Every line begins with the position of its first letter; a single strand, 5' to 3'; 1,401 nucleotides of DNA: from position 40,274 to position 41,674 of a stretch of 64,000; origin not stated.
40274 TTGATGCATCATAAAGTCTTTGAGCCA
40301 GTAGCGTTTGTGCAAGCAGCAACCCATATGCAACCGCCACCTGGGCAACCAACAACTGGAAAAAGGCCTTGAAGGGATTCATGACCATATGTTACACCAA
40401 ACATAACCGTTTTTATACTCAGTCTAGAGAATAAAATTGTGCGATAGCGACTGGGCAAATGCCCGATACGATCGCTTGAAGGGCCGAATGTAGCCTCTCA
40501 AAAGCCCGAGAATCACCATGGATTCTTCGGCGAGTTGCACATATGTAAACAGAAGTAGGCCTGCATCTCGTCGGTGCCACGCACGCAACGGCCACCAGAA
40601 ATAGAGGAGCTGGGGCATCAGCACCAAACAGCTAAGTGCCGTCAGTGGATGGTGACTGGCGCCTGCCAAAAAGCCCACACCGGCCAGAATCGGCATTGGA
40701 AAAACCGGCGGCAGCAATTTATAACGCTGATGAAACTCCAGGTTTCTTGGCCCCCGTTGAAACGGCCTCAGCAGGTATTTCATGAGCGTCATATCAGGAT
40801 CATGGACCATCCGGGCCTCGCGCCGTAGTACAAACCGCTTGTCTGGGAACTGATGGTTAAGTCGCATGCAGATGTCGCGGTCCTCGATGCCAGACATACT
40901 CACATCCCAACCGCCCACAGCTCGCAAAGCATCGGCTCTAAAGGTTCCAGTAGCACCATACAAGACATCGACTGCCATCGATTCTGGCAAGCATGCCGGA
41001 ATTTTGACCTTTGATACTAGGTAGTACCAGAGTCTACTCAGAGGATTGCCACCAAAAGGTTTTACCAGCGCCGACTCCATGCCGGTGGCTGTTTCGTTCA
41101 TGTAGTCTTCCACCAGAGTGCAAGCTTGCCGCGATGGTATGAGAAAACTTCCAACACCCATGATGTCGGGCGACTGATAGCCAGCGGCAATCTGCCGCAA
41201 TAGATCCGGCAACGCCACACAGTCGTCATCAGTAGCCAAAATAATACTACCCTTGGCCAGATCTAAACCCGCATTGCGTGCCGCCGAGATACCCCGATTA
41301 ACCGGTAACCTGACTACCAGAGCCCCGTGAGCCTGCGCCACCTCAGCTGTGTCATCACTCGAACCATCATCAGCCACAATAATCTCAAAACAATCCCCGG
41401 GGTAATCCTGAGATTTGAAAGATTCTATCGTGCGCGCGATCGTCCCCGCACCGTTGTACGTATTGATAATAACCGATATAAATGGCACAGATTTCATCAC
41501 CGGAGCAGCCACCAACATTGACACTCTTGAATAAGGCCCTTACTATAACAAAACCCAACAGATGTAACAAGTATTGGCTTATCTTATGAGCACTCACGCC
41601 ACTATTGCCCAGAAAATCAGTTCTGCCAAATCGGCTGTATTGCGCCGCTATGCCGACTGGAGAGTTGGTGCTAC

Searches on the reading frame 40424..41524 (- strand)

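Call 12: search_protein_families(library=pfam, proteins=[window:40424-41524:-], max_evalue=0.001)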
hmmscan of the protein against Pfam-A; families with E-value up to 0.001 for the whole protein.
window:40424-41524:- (366 aa): 4 families
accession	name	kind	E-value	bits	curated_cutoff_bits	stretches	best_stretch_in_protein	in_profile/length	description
PF00535.33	Glycos_transf_2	-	6.2e-27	95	23.3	1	17-118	1-105/168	Glycosyl transferase family 2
PF13641.12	Glyco_tranf_2_3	-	2.2e-11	44.6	27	1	16-224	3-196/230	Glycosyltransferase like family 2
PF10111.15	Glyco_tranf_2_2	-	4e-09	36.8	27.3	1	17-114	1-104/276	Glycosyltransferase like family 2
PF13632.12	Glyco_trans_2_3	-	0.00062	20.1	27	0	94-235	1-119/198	Glycosyl transferase family group 2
